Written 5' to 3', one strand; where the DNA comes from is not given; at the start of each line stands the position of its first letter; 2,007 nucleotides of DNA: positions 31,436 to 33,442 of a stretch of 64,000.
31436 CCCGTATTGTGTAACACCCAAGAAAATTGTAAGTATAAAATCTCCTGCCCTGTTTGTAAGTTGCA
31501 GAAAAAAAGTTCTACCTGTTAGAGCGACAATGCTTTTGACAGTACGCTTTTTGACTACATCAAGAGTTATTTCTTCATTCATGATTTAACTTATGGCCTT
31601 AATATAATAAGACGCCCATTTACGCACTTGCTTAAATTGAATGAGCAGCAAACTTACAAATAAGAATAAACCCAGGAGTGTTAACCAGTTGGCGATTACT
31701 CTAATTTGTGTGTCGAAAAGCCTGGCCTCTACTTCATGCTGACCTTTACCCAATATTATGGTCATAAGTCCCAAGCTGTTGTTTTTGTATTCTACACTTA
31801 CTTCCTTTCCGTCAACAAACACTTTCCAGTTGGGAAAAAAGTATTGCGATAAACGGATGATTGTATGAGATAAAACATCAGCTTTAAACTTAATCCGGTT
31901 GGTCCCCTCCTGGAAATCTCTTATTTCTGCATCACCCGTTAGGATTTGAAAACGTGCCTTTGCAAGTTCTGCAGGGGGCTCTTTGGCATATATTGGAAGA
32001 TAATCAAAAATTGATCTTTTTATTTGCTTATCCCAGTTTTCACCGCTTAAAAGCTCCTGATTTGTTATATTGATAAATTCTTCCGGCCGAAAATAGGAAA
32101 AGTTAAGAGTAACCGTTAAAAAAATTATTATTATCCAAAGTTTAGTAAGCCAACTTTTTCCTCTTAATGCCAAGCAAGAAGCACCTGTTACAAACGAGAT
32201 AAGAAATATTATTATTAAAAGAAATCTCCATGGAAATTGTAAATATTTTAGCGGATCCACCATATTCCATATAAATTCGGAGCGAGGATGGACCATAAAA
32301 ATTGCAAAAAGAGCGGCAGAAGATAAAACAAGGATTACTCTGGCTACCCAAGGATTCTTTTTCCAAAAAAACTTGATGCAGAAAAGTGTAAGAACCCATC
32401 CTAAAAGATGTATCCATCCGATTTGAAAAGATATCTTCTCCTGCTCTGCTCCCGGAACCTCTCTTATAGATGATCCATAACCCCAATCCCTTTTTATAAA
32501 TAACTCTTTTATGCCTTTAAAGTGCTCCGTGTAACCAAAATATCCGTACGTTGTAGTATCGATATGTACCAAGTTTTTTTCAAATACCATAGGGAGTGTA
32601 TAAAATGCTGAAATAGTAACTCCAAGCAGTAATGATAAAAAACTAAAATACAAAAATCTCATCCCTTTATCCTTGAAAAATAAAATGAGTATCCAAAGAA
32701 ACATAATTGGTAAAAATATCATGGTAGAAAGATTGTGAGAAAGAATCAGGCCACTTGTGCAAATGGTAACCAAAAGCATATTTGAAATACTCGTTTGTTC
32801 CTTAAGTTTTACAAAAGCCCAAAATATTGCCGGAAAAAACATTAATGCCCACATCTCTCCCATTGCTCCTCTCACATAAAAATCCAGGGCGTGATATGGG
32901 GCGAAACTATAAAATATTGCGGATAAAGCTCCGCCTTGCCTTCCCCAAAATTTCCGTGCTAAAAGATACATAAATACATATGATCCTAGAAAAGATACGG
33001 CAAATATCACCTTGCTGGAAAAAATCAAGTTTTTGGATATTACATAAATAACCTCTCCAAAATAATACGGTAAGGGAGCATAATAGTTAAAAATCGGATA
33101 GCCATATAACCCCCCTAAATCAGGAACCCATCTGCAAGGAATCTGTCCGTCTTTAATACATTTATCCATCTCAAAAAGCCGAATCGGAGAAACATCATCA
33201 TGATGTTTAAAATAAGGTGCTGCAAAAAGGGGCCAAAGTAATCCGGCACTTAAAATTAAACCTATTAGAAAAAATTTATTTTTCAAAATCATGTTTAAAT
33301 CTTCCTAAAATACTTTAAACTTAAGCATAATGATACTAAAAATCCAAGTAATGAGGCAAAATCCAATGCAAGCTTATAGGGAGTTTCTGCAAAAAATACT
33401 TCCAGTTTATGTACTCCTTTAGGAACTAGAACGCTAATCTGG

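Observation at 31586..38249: Four tandem paralogs of a 'CRWVPD-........' polytopic membrane family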

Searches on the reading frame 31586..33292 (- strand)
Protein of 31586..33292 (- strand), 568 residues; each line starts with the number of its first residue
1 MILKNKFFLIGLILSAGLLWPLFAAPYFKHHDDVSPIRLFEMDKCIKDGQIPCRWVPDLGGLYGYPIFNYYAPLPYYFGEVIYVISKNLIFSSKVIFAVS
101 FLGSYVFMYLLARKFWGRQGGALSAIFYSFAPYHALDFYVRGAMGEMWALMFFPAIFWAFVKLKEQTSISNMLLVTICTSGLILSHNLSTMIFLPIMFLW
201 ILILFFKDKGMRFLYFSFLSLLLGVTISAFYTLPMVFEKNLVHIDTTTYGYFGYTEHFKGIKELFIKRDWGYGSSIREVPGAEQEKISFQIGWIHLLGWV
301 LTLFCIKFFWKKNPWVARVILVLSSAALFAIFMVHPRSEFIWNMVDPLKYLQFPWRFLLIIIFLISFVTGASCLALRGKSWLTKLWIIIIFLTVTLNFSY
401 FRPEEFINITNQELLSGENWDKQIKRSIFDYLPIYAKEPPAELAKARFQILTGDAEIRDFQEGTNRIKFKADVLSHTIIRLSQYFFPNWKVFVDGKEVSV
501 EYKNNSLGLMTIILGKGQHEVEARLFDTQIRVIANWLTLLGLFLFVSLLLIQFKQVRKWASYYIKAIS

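Call 3: search_protein_families(library=pfam, proteins=[window:31586-33292:-], max_evalue=0.1)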
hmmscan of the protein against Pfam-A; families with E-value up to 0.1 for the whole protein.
window:31586-33292:- (568 aa): 1 family
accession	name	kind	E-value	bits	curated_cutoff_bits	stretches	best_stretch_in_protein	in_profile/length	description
PF10131.15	PTPS_related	-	2.9e-10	39.7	26.4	1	68-405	1-316/621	6-pyruvoyl-tetrahydropterin synthase related domain; membrane protein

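Call 4: search_protein_families(library=ncbifam, proteins=[window:31586-33292:-], max_evalue=0.1)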
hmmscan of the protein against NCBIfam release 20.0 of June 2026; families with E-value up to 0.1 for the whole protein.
window:31586-33292:- (568 aa): 0 families

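Call 7: search_solved_structures(query=A1, max_evalue=10, show_alignments=2)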
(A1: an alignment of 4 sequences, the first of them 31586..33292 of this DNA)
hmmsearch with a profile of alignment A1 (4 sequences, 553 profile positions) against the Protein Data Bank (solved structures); distinct sequences matched with E-value up to 10: 2.
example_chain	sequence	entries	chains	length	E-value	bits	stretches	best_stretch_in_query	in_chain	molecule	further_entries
5ucc_A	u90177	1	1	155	0.31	12.8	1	397-478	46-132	Potential epsin-like clathrin-binding protein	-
3qan_A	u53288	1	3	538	0.98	11.1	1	444-501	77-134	1-pyrroline-5-carboxylate dehydrogenase 1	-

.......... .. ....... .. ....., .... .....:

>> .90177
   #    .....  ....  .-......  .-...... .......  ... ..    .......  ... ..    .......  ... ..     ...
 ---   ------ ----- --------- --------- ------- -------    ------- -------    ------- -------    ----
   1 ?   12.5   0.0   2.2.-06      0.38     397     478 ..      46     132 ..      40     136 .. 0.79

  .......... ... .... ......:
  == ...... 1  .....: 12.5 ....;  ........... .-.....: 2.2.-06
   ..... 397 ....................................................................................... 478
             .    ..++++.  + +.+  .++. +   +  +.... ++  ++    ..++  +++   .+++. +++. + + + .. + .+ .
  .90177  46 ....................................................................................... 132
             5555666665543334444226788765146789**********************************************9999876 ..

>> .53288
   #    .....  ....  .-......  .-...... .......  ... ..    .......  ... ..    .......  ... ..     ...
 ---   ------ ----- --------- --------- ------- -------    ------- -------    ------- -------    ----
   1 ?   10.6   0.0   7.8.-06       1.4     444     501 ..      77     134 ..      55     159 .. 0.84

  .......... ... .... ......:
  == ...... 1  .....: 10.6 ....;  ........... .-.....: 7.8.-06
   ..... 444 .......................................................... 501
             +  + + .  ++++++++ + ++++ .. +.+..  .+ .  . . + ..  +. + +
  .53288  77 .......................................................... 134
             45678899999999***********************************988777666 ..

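Call 12: find_homologous_proteins(query=A1, max_evalue=0.00001)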
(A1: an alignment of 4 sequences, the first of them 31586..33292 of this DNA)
Query A1 (4 sequences) (568 aa, profile of the alignment): 1878 proteins with E <= 0.00001 among 8000 candidates; the best 120 are listed.
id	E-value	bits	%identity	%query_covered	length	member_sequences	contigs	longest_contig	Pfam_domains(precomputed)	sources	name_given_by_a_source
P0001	2.1e-260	883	100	100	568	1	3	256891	PF10131.16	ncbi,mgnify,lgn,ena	ncbi:MAG: 6-pyruvoyl-tetrahydropterin synthase-related protein [Patescibacteria group bacterium]|mgn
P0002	2.8e-224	764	70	100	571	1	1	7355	PF10131.16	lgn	-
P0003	6.1e-216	736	68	100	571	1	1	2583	-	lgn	-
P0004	9.2e-216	736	65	100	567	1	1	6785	PF10131.16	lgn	-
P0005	2.7e-215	734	63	100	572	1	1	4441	PF10131.16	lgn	-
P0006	2.8e-215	734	66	100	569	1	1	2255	PF10131.16,PF13231.13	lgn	-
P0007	7.2e-215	733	65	100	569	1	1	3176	PF10131.16,PF13231.13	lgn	-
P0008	1.7e-214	732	64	100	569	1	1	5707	PF10131.16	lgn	-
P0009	2.1e-214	731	64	100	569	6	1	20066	PF10131.16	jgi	-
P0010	1.5e-213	729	65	99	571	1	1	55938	PF10131.16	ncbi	-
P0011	2.3e-213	728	65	99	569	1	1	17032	PF10131.16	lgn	-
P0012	2.3e-213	728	64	100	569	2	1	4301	-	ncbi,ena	-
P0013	2.4e-213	728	64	100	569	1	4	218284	PF10131.16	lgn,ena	-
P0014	2.9e-213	728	63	99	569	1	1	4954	PF10131.16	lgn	-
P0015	3.3e-213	727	65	100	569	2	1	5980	-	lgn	-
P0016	5.5e-213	727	64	100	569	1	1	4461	PF10131.16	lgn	-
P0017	7.1e-213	726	64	99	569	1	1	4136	PF10131.16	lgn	-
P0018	7.5e-213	726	63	100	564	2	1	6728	PF10131.16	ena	-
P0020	1.2e-212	726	66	100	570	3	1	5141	PF10131.16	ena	-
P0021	1.7e-212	725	64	97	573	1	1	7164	PF10131.16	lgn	-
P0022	1.8e-212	725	66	100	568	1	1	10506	PF10131.16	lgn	-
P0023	1.8e-212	725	65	100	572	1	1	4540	PF10131.16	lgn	-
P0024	2.0e-212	725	65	99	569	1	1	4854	PF10131.16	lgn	-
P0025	2.4e-212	725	65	100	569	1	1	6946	PF10131.16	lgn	-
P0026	3.4e-212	724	65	99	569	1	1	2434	PF10131.16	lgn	-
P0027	4.8e-212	724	67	100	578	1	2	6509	PF10131.16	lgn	-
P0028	5.2e-212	723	64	96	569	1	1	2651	PF10131.16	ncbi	-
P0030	1.0e-211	723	64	100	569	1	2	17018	PF10131.16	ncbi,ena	-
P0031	1.2e-211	722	62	100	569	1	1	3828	PF10131.16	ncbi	-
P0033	1.7e-211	722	66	97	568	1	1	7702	PF10131.16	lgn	-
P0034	1.8e-211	722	63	100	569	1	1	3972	PF10131.16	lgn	-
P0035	2.6e-211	721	63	100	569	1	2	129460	PF10131.16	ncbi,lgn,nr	ncbi:hypothetical protein HYW43_00630 [Candidatus Daviesbacteria bacterium]|nr:hypothetical protein 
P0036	4.0e-211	721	63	100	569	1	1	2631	PF10131.16,PF13231.13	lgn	-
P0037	5.0e-211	720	63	99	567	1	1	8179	PF10131.16,PF13231.13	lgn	-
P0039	7.1e-211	720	65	97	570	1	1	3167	PF10131.16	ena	-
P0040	8.7e-211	719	63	99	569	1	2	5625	PF10131.16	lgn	-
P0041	1.1e-210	719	64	100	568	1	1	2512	PF10131.16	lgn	-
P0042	1.3e-210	719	63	100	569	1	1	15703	PF10131.16,PF13231.13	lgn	-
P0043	1.5e-210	719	63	96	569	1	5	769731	PF10131.16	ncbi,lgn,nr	ncbi:hypothetical protein HYU45_02355 [Candidatus Daviesbacteria bacterium]|nr:hypothetical protein 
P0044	1.5e-210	719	61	99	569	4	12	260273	PF10131.16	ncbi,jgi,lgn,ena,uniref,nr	ncbi:hypothetical protein A3D83_01015 [Candidatus Daviesbacteria bacterium RIFCSPHIGHO2_02_FULL_41_1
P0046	1.7e-210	718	65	100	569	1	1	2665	PF10131.16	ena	-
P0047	2.0e-210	718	63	99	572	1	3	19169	PF10131.16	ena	-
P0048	3.9e-210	717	64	97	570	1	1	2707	PF10131.16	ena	-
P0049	4.0e-210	717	64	100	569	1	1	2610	PF10131.16,PF04932.21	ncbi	-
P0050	4.3e-210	717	37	96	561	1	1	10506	PF10131.16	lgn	-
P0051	4.5e-210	717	64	100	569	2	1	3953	PF10131.16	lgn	-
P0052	6.9e-210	716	63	100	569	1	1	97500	PF10131.16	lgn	-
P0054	9.9e-210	716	63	100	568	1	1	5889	PF10131.16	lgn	-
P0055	1.2e-209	716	64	96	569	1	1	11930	PF10131.16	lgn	-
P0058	1.9e-209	715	64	97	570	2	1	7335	PF10131.16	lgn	-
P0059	2.0e-209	715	64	99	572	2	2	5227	PF10131.16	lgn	-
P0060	2.3e-209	715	64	96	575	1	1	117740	PF10131.16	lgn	-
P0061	2.4e-209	715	61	100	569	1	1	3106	PF10131.16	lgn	-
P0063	2.9e-209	714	63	100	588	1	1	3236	PF10131.16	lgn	-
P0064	5.4e-209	714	64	99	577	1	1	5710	PF10131.16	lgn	-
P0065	5.5e-209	714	61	99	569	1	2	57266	PF10131.16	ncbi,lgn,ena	ncbi:MAG: 6-pyruvoyl-tetrahydropterin synthase-related protein [Patescibacteria group bacterium]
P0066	5.8e-209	713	64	99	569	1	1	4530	PF10131.16,PF13231.13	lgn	-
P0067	5.9e-209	713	64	100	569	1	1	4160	PF10131.16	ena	-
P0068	7.6e-209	713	63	99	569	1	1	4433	PF10131.16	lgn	-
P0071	1.4e-208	712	62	96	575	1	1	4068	PF10131.16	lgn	-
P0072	1.6e-208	712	62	97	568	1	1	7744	PF10131.16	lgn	-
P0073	1.6e-208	712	62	99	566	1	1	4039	PF10131.16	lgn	-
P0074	1.6e-208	712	62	100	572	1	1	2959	PF02516.21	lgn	-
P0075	1.7e-208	712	62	100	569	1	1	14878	PF10131.16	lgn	-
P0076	1.8e-208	712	62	100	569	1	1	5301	PF10131.16,PF13231.13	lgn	-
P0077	1.9e-208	712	64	100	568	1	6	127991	PF10131.16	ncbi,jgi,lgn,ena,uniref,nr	ncbi:hypothetical protein A3H40_04205 [Candidatus Daviesbacteria bacterium RIFCSPLOWO2_02_FULL_38_15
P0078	2.0e-208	712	40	95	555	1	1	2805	PF10131.16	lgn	-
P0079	2.0e-208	712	63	99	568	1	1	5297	PF10131.16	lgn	-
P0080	2.2e-208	711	63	100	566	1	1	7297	PF10131.16,PF13231.13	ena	-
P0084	3.7e-208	711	63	100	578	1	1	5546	PF10131.16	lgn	-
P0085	4.0e-208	711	63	99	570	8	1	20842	PF10131.16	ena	-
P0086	6.6e-208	710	62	100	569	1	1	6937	PF10131.16,PF02516.21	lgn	-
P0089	8.4e-208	710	63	99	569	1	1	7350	PF10131.16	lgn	-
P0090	1.0e-207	709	64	100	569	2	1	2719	PF10131.16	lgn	-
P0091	1.2e-207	709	63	97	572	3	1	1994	PF10131.16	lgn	-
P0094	1.5e-207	709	62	100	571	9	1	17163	PF10131.16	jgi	-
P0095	1.5e-207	709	65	100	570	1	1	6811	PF10131.16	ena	-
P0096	1.5e-207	709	64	96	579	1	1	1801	PF10131.16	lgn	-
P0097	1.6e-207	709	62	100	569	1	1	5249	PF10131.16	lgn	-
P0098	1.8e-207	709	63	100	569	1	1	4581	PF10131.16,PF13231.13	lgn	-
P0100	2.6e-207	708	60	99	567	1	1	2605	PF10131.16,PF13231.13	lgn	-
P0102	2.6e-207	708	64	100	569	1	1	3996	PF10131.16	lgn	-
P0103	5.5e-207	707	64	100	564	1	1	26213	PF10131.16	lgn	-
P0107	6.7e-207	707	64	97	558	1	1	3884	PF10131.16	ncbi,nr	ncbi:6-pyruvoyl-tetrahydropterin synthase-related protein, partial [Patescibacteria group bacterium]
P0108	6.9e-207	707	64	100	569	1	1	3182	PF10131.16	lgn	-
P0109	7.0e-207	707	62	100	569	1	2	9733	PF10131.16,PF02516.21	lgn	-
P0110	7.4e-207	706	63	100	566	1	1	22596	PF10131.16,PF13231.13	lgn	-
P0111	7.9e-207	706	64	100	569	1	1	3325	PF10131.16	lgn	-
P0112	8.3e-207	706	62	99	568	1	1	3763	PF10131.16,PF13231.13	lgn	-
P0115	1.0e-206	706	64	100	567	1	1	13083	PF10131.16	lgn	-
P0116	1.1e-206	706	63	99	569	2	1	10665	PF10131.16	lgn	-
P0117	1.3e-206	706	62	99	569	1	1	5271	PF10131.16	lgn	-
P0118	1.3e-206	706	61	99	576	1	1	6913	PF10131.16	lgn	-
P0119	1.3e-206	706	63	98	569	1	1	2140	PF10131.16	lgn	-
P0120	1.5e-206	705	61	100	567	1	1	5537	PF10131.16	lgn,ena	-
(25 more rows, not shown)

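Call 16: find_encoding_contigs(protein=P0001, flank=10000, max_places=3)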
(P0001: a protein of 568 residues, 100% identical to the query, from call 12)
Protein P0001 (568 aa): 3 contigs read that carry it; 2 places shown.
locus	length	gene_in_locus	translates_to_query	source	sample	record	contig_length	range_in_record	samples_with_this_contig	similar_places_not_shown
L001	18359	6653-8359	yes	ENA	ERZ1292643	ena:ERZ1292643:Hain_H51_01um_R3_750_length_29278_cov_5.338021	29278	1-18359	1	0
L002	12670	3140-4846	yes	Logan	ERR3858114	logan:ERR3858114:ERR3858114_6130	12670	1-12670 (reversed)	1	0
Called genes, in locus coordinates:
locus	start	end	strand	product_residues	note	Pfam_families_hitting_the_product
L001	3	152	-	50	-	?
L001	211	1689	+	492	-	PF02366:PMT (weak), PF13231:PMT_2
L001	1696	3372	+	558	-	PF10131:PTPS_related (weak)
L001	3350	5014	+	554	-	-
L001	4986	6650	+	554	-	PF10131:PTPS_related (weak)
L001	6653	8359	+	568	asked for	PF10131:PTPS_related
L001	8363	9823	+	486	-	PF01943:Polysacc_synt, PF13440:Polysacc_synt_3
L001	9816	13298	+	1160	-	-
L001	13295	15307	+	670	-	-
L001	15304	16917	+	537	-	PF13231:PMT_2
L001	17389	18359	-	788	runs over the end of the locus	PF09586:YfhO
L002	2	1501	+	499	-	?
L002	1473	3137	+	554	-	PF10131:PTPS_related (weak)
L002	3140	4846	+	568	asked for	PF10131:PTPS_related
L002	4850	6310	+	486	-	PF01943:Polysacc_synt, PF13440:Polysacc_synt_3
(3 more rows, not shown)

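Call 24: search_protein_representatives(alignment_id=A1)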
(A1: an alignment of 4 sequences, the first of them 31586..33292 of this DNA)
Query: 4 sequences, 553 profile positions. Proteins with E-value up to 0.001 (for the whole library): 18617; up to 1e-10: 13162; up to 1e-30: 5869. The best 150 are listed.
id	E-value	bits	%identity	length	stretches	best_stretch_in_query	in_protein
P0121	0.0e+00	1015.2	-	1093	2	6-548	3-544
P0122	1.7e-211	720.1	-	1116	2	14-550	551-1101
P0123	1.0e-187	641.6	-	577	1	3-551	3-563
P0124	5.2e-186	636.0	-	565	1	2-551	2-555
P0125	6.1e-185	632.4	-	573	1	3-546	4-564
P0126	1.2e-179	614.9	-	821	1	13-548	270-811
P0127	3.5e-167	573.8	-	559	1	9-548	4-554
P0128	4.1e-166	570.3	-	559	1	3-544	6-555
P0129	4.5e-166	570.2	-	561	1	7-553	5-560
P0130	1.4e-164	565.2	-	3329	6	22-538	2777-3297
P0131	6.9e-164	563.0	-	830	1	4-552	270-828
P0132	1.9e-163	561.5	-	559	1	11-543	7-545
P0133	5.6e-163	560.0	-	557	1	1-548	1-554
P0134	2.3e-162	557.9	-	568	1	7-551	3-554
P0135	3.7e-162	557.2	-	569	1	9-541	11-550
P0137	1.9e-161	554.9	-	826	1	13-549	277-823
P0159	8.1e-149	513.2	-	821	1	10-544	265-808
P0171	1.3e-140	486.1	-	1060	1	8-546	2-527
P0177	2.1e-138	478.8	-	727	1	2-543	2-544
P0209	1.1e-126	440.2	-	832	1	9-550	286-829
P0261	9.4e-118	410.7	-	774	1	8-552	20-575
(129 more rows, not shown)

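Call 25: search_protein_families(library=pfam, proteins=[P0126, P0131, P0137, P0159, P0209, P0177, P0261, P0171], max_evalue=0.001)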
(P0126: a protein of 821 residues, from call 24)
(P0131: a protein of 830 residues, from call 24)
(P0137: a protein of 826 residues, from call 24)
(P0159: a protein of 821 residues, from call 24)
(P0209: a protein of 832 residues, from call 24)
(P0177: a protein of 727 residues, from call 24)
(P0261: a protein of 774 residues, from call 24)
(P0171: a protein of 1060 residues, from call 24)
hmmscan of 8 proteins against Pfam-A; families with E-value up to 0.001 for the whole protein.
P0126 (821 aa): 4 families
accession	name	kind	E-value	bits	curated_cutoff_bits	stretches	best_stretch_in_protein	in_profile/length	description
PF00535.33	Glycos_transf_2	-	2.1e-25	90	23.3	1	4-133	1-129/168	Glycosyl transferase family 2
PF13641.12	Glyco_tranf_2_3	-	9.2e-16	59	27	1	3-234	3-227/230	Glycosyltransferase like family 2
PF10111.15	Glyco_tranf_2_2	-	4.2e-06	26.9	27.3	1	31-198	29-196/276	Glycosyltransferase like family 2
PF10131.15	PTPS_related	-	8.5e-06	24.9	26.4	1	329-653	1-308/621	6-pyruvoyl-tetrahydropterin synthase related domain; membrane protein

P0131 (830 aa): 4 families
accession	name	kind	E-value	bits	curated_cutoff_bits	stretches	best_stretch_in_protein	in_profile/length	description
PF00535.33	Glycos_transf_2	-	1.1e-25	91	23.3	1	6-121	1-117/168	Glycosyl transferase family 2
PF13641.12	Glyco_tranf_2_3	-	9.7e-14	52.4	27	1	5-225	3-216/230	Glycosyltransferase like family 2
PF10111.15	Glyco_tranf_2_2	-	1.7e-06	28.2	27.3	1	32-208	28-204/276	Glycosyltransferase like family 2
PF10131.15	PTPS_related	-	1.8e-05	23.8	26.4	1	339-672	1-310/621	6-pyruvoyl-tetrahydropterin synthase related domain; membrane protein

P0137 (826 aa): 6 families
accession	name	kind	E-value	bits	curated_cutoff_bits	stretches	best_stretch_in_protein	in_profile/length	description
PF00535.33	Glycos_transf_2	-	7.6e-23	81.7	23.3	1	11-185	1-166/168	Glycosyl transferase family 2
PF13641.12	Glyco_tranf_2_3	-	7.2e-15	56.1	27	1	8-232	2-220/230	Glycosyltransferase like family 2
PF10131.15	PTPS_related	-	2.1e-14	53.3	26.4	1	336-677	1-287/621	6-pyruvoyl-tetrahydropterin synthase related domain; membrane protein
PF10111.15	Glyco_tranf_2_2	-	2.6e-05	24.3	27.3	0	36-105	25-101/276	Glycosyltransferase like family 2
PF13632.12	Glyco_trans_2_3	-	7.6e-05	23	27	1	154-243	55-129/198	Glycosyl transferase family group 2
PF13231.12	PMT_2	-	0.00062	20.5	26.1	1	340-485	3-145/160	Dolichyl-phosphate-mannose-protein mannosyltransferase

P0159 (821 aa): 5 families
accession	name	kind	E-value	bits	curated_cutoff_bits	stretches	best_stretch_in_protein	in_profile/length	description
PF00535.33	Glycos_transf_2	-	1.9e-25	90.2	23.3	1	10-172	1-165/168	Glycosyl transferase family 2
PF10111.15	Glyco_tranf_2_2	-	1.2e-06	28.7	27.3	1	10-113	1-104/276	Glycosyltransferase like family 2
PF13641.12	Glyco_tranf_2_3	-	1.6e-05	25.5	27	1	9-99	3-95/230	Glycosyltransferase like family 2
PF10131.15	PTPS_related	-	1.9e-05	23.7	26.4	1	327-589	1-248/621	6-pyruvoyl-tetrahydropterin synthase related domain; membrane protein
PF13231.12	PMT_2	-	3e-05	24.7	26.1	1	331-478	3-145/160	Dolichyl-phosphate-mannose-protein mannosyltransferase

P0209 (832 aa): 5 families
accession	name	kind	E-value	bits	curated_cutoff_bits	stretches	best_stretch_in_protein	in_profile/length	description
PF00535.33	Glycos_transf_2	-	3.4e-26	92.6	23.3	1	5-178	1-167/168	Glycosyl transferase family 2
PF13641.12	Glyco_tranf_2_3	-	7.6e-16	59.3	27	1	2-218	1-214/230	Glycosyltransferase like family 2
PF10111.15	Glyco_tranf_2_2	-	2e-11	44.3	27.3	1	6-204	2-205/276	Glycosyltransferase like family 2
PF13632.12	Glyco_trans_2_3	-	5.4e-05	23.5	27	1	83-220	4-127/198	Glycosyl transferase family group 2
PF02709.20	Glyco_transf_7C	-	0.00018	21.5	23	1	159-210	15-67/78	N-terminal domain of galactosyltransferase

P0177 (727 aa): 4 families
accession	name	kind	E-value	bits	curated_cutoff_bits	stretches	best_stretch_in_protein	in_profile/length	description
PF02366.24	PMT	-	8.3e-12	45.6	22.7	1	558-710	2-157/245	Dolichyl-phosphate-mannose-protein mannosyltransferase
PF10131.15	PTPS_related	-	1.2e-08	34.3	26.4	1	74-392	1-301/621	6-pyruvoyl-tetrahydropterin synthase related domain; membrane protein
PF13231.12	PMT_2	-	6.4e-08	33.4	26.1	1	621-725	7-112/160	Dolichyl-phosphate-mannose-protein mannosyltransferase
PF09586.16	YfhO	-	0.00028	19.9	28.5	1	455-521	756-822/835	Bacterial membrane protein YfhO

P0261 (774 aa): 14 families
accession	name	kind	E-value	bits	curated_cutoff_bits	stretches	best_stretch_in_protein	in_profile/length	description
PF10131.15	PTPS_related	-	6.1e-20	71.7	26.4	1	86-428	1-319/621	6-pyruvoyl-tetrahydropterin synthase related domain; membrane protein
PF00515.34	TPR_1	-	3e-13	49.4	27.8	2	652-684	2-34/34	Tetratricopeptide repeat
PF13181.12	TPR_8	-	1.2e-12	47.4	25.7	0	652-683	2-33/34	Tetratricopeptide repeat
PF07719.23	TPR_2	-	4.4e-12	45.6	27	0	652-683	2-33/34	Tetratricopeptide repeat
PF13431.12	TPR_17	-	4.6e-09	36.3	24.4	1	673-705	1-33/34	Tetratricopeptide repeat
PF14559.12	TPR_19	-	1.2e-07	32.4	25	1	667-712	7-52/68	Tetratricopeptide repeat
PF13174.12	TPR_6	-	2.5e-07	31.3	26.3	0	724-753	3-31/33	Tetratricopeptide repeat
PF13424.12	TPR_12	-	4.2e-07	30.5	30.1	1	686-751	4-74/77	Tetratricopeptide repeat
PF13432.12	TPR_16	-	1.6e-06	28.9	32.7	0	670-715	16-61/65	Tetratricopeptide repeat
PF23914.1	TPR_CcmH_CycH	-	2.3e-05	24.7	42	1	656-754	55-153/158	Cytochrome c-type biogenesis protein H TPR domain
PF13176.12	TPR_7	-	2.7e-05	24.4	27.9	0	687-715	1-29/36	Tetratricopeptide repeat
PF25068.1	ARM_TT21_4th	-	9.3e-05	23.2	30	1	694-770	8-79/153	Tetratricopeptide repeat protein 21 forth ARM domain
PF13414.12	TPR_11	-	0.00011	22.3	26.8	1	665-696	8-39/42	TPR repeat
PF13428.12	TPR_14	-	0.00035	21.4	23.5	0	686-728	2-42/44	Tetratricopeptide repeat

P0171 (1060 aa): 2 families
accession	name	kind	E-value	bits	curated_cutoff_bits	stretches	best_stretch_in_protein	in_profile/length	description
PF10131.15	PTPS_related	-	4.3e-08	32.5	26.4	1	65-371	1-300/621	6-pyruvoyl-tetrahydropterin synthase related domain; membrane protein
PF13231.12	PMT_2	-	0.00018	22.2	26.1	1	599-731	8-142/160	Dolichyl-phosphate-mannose-protein mannosyltransferase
